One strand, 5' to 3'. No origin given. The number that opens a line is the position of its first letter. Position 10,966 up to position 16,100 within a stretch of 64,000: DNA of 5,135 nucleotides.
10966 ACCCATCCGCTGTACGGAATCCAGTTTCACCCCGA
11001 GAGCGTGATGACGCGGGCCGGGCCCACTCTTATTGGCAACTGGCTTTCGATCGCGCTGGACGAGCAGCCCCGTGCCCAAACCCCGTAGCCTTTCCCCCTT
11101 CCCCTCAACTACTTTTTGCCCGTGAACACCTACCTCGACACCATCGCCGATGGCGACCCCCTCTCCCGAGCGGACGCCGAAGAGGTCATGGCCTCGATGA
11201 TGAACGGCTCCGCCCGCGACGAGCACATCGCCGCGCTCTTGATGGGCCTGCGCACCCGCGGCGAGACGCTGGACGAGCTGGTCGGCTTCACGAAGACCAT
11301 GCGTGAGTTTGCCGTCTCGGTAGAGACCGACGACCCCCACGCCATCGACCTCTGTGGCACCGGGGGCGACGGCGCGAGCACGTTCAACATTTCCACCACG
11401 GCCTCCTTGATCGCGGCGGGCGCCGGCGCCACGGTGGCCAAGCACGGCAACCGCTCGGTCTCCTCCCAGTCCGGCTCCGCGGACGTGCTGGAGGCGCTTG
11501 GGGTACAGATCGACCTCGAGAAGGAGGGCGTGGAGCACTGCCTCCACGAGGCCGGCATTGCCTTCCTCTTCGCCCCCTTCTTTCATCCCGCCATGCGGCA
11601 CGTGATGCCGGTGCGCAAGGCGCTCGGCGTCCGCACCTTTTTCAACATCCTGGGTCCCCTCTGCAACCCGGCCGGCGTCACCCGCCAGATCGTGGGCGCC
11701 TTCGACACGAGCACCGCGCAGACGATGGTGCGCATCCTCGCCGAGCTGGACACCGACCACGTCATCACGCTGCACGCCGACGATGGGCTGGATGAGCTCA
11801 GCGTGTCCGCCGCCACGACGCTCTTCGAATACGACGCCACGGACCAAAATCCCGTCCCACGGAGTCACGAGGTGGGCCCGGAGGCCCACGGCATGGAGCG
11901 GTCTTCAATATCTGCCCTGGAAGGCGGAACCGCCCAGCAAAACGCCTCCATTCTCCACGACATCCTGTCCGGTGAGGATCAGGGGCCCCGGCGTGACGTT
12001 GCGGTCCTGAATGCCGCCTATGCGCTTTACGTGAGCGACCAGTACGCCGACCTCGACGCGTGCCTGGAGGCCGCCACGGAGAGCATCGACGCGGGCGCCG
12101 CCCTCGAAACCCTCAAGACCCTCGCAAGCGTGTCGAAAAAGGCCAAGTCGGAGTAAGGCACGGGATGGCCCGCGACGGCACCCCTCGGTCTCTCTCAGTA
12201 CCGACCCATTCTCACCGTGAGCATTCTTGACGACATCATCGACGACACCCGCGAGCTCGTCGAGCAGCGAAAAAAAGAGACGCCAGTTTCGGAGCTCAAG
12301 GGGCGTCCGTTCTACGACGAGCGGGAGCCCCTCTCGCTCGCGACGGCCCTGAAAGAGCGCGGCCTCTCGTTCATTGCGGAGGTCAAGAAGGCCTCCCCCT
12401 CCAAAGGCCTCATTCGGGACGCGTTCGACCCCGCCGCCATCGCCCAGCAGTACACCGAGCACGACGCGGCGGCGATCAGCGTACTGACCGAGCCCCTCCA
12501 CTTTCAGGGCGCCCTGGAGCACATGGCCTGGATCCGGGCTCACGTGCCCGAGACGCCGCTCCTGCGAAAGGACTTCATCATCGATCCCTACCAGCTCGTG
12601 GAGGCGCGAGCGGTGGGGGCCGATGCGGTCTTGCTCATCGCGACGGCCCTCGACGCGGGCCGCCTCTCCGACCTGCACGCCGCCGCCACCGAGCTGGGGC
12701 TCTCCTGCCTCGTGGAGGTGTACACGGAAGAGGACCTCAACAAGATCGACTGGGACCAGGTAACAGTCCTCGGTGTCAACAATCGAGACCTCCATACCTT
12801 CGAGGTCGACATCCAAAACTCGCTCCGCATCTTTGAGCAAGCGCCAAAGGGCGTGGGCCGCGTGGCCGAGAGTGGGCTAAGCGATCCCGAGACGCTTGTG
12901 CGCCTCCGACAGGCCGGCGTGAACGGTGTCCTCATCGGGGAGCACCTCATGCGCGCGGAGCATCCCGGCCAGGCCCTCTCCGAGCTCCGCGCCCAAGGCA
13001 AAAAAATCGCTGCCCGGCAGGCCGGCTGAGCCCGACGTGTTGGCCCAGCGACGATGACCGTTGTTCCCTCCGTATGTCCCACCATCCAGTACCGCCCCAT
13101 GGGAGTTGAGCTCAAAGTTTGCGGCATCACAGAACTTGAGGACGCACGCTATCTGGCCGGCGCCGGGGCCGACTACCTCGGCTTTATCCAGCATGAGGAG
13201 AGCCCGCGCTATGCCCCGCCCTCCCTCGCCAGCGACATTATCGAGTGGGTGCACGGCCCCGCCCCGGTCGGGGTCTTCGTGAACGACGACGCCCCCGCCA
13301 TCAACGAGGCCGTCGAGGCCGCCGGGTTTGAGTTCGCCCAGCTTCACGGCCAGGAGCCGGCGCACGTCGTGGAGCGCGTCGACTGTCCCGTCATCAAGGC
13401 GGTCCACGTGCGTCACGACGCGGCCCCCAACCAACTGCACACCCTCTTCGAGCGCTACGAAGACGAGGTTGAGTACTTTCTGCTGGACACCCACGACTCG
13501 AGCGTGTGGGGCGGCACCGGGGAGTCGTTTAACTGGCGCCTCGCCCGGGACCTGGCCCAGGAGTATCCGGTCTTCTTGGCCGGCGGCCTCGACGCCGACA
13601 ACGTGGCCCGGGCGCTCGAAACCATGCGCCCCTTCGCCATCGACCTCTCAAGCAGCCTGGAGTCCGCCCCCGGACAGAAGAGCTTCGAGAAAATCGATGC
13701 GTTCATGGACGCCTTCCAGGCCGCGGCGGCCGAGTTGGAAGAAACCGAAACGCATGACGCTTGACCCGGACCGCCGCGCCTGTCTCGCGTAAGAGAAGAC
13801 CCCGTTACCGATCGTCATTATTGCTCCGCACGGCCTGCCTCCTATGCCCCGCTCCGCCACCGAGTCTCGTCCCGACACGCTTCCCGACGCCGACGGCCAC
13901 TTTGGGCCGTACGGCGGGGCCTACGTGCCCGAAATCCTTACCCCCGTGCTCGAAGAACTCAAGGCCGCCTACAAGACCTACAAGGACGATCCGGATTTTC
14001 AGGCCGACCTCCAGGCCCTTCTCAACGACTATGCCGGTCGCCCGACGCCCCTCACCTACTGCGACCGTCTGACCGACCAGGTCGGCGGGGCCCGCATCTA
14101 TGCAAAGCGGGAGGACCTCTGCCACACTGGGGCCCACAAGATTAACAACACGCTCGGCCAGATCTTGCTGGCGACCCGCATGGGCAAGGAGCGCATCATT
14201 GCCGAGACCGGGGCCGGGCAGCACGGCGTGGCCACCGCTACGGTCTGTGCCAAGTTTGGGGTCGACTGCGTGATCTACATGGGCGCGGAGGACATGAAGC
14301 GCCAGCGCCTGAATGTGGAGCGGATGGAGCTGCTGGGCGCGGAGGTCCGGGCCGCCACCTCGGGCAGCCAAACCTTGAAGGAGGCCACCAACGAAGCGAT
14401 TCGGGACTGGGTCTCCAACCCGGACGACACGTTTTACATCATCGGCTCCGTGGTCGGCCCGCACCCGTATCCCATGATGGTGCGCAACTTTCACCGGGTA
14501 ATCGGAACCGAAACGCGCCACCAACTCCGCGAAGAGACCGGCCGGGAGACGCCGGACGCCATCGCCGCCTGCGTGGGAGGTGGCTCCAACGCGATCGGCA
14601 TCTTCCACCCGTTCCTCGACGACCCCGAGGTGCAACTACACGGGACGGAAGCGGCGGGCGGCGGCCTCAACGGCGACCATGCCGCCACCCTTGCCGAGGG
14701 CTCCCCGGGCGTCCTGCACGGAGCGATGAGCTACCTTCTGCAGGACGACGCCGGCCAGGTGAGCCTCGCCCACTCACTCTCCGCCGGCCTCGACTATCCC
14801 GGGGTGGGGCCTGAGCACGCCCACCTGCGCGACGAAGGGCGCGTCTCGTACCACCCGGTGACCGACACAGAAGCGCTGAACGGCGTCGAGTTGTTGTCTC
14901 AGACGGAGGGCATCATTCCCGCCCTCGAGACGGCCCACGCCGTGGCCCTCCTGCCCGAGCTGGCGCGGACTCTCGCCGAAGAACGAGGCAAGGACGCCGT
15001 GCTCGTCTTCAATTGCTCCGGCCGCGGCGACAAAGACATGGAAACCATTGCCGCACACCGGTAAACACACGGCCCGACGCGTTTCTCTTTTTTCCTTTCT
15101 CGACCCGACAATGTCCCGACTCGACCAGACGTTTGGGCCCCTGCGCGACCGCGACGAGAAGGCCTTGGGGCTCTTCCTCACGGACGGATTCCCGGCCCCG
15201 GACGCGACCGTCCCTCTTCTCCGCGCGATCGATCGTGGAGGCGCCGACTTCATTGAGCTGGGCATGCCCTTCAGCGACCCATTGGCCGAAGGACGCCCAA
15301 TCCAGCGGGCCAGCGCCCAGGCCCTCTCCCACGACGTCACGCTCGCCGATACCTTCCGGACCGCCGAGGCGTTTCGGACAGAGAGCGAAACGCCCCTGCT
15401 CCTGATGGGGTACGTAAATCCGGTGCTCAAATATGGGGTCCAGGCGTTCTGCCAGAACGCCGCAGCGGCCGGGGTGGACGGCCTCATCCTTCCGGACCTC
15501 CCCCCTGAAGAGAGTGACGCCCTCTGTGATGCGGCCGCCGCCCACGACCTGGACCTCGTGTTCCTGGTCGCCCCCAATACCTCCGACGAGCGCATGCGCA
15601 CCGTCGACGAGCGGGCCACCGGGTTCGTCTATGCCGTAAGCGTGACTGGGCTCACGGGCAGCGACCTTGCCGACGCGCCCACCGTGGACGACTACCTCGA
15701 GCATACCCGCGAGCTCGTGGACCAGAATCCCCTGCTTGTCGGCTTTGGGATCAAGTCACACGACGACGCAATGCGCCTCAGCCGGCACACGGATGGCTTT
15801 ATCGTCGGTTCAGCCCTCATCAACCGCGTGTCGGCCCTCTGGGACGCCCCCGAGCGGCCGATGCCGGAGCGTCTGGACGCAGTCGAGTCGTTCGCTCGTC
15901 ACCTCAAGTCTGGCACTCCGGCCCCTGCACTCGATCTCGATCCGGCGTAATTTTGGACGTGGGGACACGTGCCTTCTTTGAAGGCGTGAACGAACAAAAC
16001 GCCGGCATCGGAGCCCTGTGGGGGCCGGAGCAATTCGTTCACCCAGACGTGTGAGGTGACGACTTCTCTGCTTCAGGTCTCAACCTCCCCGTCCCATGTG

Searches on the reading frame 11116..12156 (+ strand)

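Call 6: search_protein_families(library=ncbifam, proteins=[window:11116-12156:+])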
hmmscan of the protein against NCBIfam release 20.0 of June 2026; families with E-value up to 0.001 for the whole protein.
window:11116-12156:+ (346 aa): 13 families
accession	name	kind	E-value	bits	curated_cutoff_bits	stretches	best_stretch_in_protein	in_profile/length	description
TIGR01245.1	trpD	equivalog_domain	7.1e-115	383.8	199.05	1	8-337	2-328/330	anthranilate phosphoribosyltransferase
NF011201.0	PRK14607.1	equivalog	2.2e-105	353.4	670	1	2-344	194-532/534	bifunctional anthranilate synthase component II/anthranilate phosphoribosyltransferase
NF007073.0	PRK09522.1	equivalog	4.1e-58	197.6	738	1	5-338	202-529/531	bifunctional anthranilate synthase glutamate amidotransferase component TrpG/anthranilate phosphoribosyltransferase TrpD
NF005635.0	PRK07394.1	equivalog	1.4e-29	103.5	287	1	15-342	21-346/348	hypothetical protein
NF006564.0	PRK09071.1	equivalog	6.6e-29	100.9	257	1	14-243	28-256/335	glycosyl transferase family protein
NF006005.0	PRK08136.1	equivalog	7.9e-18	64.8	185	1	15-186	19-191/314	DNA-binding protein YbiB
TIGR02645.1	ARCH_P_rylase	hypoth_equivalog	2.4e-13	49.4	434.6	1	11-149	94-229/493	putative thymidine phosphorylase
NF003338.0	PRK04350.1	subfamily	2e-12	46.2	434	1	9-147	98-233/502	thymidine phosphorylase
TIGR03327.1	AMP_phos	equivalog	3.2e-11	42.4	535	1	10-148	94-229/500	AMP phosphorylase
NF004490.0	PRK05820.1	equivalog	9.8e-11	40.9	269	1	10-151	12-153/439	thymidine phosphorylase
TIGR02644.1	Y_phosphoryl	subfamily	4.9e-09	35.5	409.05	1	12-151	10-149/417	pyrimidine-nucleoside phosphorylase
TIGR02643.1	T_phosphoryl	equivalog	3.4e-05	22.9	570.7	1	11-151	11-153/437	thymidine phosphorylase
NF004747.0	PRK06078.1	equivalog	0.00012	20.8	559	0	11-149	11-149/434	pyrimidine-nucleoside phosphorylase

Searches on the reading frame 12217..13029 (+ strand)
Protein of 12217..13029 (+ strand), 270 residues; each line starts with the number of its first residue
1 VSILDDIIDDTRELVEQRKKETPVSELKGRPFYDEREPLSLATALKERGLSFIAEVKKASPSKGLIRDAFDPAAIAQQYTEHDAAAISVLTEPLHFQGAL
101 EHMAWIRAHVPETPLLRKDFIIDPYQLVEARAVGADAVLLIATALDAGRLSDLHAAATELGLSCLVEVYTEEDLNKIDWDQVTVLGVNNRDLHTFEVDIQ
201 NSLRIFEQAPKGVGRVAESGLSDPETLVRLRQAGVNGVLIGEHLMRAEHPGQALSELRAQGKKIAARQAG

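Call 6: search_protein_families(library=ncbifam, proteins=[window:12217-13029:+])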
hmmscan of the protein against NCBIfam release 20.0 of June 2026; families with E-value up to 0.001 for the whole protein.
window:12217-13029:+ (270 aa): 14 families
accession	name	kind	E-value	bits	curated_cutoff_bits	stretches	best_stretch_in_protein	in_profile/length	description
NF001377.0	PRK00278.2-4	equivalog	6.5e-88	294.3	260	1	1-259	1-257/259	indole-3-glycerol phosphate synthase TrpC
NF001378.0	PRK00278.2-5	equivalog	7.5e-77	258.1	360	1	3-259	2-260/263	indole-3-glycerol phosphate synthase TrpC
NF001373.0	PRK00278.1-6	equivalog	3.1e-76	256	317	1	2-257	3-260/263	indole-3-glycerol phosphate synthase TrpC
NF001369.0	PRK00278.1-1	equivalog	4.7e-74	248.9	329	1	1-268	3-268/271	indole-3-glycerol phosphate synthase TrpC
NF001370.0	PRK00278.1-2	equivalog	1.9e-71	240.5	348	1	2-257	3-260/266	indole-3-glycerol phosphate synthase TrpC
NF001375.0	PRK00278.2-2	equivalog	5.3e-68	229.2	360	1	4-259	2-249/255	indole-3-glycerol phosphate synthase TrpC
NF006945.0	PRK09427.1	equivalog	4.2e-67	226.7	380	1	2-264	8-264/461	bifunctional indole-3-glycerol-phosphate synthase TrpC/phosphoribosylanthranilate isomerase TrpF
NF001372.0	PRK00278.1-4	subfamily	3.6e-66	223.2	370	1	2-258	30-292/295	indole-3-glycerol phosphate synthase TrpC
NF001371.0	PRK00278.1-3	equivalog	1.1e-58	198.6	307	1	1-259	2-253/255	indole-3-glycerol phosphate synthase TrpC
NF001376.0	PRK00278.2-3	equivalog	4.4e-56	190.1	284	1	38-257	32-251/255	indole-3-glycerol phosphate synthase TrpC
NF010375.0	PRK13802.1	equivalog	8.9e-52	176.1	1386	1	1-267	1-266/695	bifunctional indole-3-glycerol phosphate synthase/tryptophan synthase subunit beta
NF041303.1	Indglycph_syn_Halo_TrpC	equivalog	7.6e-46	156.4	380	1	40-248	37-240/250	indole-3-glycerol phosphate synthase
NF010562.0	PRK13957.1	equivalog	8.8e-46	156.1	414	1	12-248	11-242/252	indole-3-glycerol-phosphate synthase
NF001374.0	PRK00278.2-1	equivalog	6e-42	143.7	258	1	15-248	13-241/249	indole-3-glycerol phosphate synthase TrpC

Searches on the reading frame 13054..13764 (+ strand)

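Call 6: search_protein_families(library=ncbifam, proteins=[window:13054-13764:+])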
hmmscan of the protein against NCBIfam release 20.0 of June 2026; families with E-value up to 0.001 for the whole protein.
window:13054-13764:+ (236 aa): 13 families
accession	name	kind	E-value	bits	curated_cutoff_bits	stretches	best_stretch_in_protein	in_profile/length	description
NF002298.0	PRK01222.1-4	equivalog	4.9e-56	189.7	215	1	18-224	3-205/209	phosphoribosylanthranilate isomerase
NF002295.0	PRK01222.1-1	equivalog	4e-45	153.9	216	1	17-227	2-216/219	phosphoribosylanthranilate isomerase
NF006945.0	PRK09427.1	equivalog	4.9e-39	134.1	380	1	19-221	261-458/461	bifunctional indole-3-glycerol-phosphate synthase TrpC/phosphoribosylanthranilate isomerase TrpF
NF002299.0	PRK01222.1-6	equivalog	1e-35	123.1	231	1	18-226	18-230/231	phosphoribosylanthranilate isomerase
NF002300.0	PRK01222.1-7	equivalog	3.2e-34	118.3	212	1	19-221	3-191/195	phosphoribosylanthranilate isomerase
NF002297.0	PRK01222.1-3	equivalog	2.6e-33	115.2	259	1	19-218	2-196/204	phosphoribosylanthranilate isomerase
NF002301.0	PRK01222.2-1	equivalog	2e-32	112.5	232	1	18-217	3-205/217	phosphoribosylanthranilate isomerase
NF002302.0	PRK01222.2-2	equivalog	2.8e-28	99.5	172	1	20-223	3-188/193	phosphoribosylanthranilate isomerase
NF002296.0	PRK01222.1-2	equivalog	1.1e-26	94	270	1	18-224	8-215/221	phosphoribosylanthranilate isomerase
NF010376.0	PRK13803.1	equivalog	2.5e-25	89.3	819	1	18-223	5-207/600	bifunctional phosphoribosylanthranilate isomerase/tryptophan synthase subunit beta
NF002303.0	PRK01222.2-3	equivalog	2.3e-24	86.1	224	1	20-229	3-204/208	phosphoribosylanthranilate isomerase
NF010563.0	PRK13958.1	equivalog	5.6e-24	84.8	234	1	19-221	2-203/210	phosphoribosylanthranilate isomerase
NF002304.0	PRK01222.2-4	equivalog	4.2e-22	78.6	181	1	20-221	3-203/208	phosphoribosylanthranilate isomerase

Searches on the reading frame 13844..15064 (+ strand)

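Call 6: search_protein_families(library=ncbifam, proteins=[window:13844-15064:+])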
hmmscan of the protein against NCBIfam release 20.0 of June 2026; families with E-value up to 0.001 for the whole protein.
window:13844-15064:+ (406 aa): 39 families (the best 25 are shown)
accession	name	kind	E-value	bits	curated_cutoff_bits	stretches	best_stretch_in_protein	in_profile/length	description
NF010376.0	PRK13803.1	equivalog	5.3e-187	623.3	819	1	15-404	208-593/600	bifunctional phosphoribosylanthranilate isomerase/tryptophan synthase subunit beta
TIGR00263.1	trpB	equivalog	2e-178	593.4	392.45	1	18-404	1-383/385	tryptophan synthase subunit beta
NF010375.0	PRK13802.1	equivalog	9.8e-142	473.4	1386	1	18-402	277-669/695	bifunctional indole-3-glycerol phosphate synthase/tryptophan synthase subunit beta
TIGR01415.1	trpB_rel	hypoth_equivalog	3.3e-52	177.6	518.85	1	63-401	64-411/419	TrpB-like pyridoxal phosphate-dependent enzyme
NF009057.0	PRK12391.1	equivalog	2e-51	175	366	1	64-401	76-421/441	TrpB-like pyridoxal phosphate-dependent enzyme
NF006390.0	PRK08639.1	equivalog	4.3e-13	49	421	1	66-273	24-215/418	threonine ammonia-lyase IlvA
TIGR02079.1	THD1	equivalog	2.2e-11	43.2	440.55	1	66-255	15-188/410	threonine ammonia-lyase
NF005292.0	PRK06815.1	equivalog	3.4e-11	42.8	371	1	66-178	20-128/320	threonine/serine dehydratase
NF006050.0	PRK08197.1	equivalog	1.4e-09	37.2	303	1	68-257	81-251/406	threonine synthase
NF005147.0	PRK06608.1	equivalog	1.7e-09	36.9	380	1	68-248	25-184/339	serine/threonine dehydratase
NF006094.0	PRK08246.1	subfamily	3e-09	36.7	331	1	66-181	22-130/310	serine/threonine dehydratase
NF052537.1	CoM_syn_XcbE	exception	7.6e-09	35.2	450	1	65-174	13-125/322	coenzyme M biosynthesis enzyme XcbE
NF052482.1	sulfolyase_CuyA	equivalog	6.3e-08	31.8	450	1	62-200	10-155/332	D-cysteate sulfo-lyase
NF040741.1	ornith_OrtB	equivalog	8.8e-08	31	550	1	75-252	74-241/464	2-amino-4-oxopentanoate thiolase subunit OrtB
TIGR01127.1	ilvA_1Cterm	equivalog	1.4e-07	30.9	378.75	1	68-168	1-97/380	threonine ammonia-lyase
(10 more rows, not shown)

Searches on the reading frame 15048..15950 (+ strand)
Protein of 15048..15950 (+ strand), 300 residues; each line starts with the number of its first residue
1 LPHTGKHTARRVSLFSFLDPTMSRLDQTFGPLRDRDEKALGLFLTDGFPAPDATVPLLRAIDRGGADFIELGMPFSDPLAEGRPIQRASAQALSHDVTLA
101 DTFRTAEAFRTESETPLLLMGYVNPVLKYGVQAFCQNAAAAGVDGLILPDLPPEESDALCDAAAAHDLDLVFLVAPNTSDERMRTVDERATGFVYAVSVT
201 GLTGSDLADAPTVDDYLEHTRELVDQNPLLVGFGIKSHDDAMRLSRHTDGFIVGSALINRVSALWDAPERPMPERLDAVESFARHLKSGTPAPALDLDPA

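Call 6: search_protein_families(library=ncbifam, proteins=[window:15048-15950:+])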
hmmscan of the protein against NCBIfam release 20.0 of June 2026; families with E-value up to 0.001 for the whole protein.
window:15048-15950:+ (300 aa): 2 families
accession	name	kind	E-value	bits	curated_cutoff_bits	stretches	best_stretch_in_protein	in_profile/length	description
TIGR00262.1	trpA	equivalog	5.2e-67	225.4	102.35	1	31-286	3-255/256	tryptophan synthase subunit alpha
NF009621.0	PRK13125.1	equivalog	3.9e-25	88.6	234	1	37-262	3-222/244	tryptophan synthase subunit alpha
